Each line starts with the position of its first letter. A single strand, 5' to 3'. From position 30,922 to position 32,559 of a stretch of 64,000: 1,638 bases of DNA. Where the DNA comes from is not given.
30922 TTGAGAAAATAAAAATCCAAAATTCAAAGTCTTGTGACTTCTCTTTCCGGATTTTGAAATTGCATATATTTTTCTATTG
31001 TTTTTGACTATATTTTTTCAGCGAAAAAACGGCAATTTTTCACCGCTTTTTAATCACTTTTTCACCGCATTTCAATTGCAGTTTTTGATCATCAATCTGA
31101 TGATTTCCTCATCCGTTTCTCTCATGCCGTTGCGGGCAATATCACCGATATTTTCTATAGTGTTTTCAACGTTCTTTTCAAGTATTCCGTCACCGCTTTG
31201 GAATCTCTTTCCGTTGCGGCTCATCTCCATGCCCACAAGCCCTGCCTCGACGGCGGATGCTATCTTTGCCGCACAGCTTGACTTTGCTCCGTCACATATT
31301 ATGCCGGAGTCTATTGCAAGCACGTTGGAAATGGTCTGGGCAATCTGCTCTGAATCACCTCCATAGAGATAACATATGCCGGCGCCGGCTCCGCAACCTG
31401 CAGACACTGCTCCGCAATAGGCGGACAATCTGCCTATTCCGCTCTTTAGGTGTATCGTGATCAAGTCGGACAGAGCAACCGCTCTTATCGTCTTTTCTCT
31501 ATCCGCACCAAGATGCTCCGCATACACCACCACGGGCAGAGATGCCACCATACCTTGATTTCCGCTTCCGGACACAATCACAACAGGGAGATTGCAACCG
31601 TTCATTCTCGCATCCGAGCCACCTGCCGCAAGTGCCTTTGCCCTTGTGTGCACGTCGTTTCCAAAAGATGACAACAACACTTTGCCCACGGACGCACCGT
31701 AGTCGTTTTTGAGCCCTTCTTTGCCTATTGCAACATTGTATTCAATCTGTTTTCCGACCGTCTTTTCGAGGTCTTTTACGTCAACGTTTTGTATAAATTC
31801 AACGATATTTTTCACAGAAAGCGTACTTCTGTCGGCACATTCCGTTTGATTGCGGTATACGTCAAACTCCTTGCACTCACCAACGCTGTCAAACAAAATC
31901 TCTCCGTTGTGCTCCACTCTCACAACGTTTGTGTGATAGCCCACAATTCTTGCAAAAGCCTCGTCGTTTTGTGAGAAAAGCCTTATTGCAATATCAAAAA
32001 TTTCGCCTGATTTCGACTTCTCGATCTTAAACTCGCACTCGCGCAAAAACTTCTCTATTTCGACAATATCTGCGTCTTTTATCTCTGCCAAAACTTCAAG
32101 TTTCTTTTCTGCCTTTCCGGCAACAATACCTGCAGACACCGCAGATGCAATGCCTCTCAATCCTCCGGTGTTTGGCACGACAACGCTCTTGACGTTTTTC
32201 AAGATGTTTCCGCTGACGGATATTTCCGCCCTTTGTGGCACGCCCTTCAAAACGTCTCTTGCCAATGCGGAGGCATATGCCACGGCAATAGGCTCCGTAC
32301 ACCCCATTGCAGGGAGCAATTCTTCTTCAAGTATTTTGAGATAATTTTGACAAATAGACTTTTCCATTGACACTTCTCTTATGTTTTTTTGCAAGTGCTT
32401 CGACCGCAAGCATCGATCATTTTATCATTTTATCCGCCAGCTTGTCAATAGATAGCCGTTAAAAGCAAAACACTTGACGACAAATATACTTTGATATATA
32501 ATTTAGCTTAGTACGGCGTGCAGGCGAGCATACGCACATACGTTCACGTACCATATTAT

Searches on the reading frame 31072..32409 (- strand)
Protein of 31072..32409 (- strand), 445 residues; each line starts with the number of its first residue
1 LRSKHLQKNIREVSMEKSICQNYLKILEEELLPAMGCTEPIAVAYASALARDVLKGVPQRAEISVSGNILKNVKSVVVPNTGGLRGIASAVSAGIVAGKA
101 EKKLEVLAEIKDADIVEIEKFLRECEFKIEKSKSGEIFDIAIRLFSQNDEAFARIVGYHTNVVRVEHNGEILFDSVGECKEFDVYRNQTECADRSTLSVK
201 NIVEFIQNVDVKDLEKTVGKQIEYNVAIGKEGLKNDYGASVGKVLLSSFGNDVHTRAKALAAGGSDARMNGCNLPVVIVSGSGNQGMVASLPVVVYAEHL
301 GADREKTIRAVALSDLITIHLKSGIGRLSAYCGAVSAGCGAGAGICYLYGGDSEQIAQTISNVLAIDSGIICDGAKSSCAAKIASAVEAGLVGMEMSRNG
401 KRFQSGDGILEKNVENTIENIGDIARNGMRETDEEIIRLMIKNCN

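Call 71: search_protein_families(library=pfam, proteins=[window:31072-32409:-], max_evalue=0.00001)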
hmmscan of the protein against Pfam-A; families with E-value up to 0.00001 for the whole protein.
window:31072-32409:- (445 aa): 1 family
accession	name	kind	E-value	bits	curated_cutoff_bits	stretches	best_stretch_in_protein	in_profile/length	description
PF03313.21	SDH_alpha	-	2.3e-61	208.2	26.4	1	153-437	22-259/260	Serine dehydratase alpha chain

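Call 72: search_protein_families(library=padloc, proteins=[window:31072-32409:-], max_evalue=0.00001)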
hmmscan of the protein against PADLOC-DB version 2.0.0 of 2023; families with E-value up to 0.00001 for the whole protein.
window:31072-32409:- (445 aa): 0 families
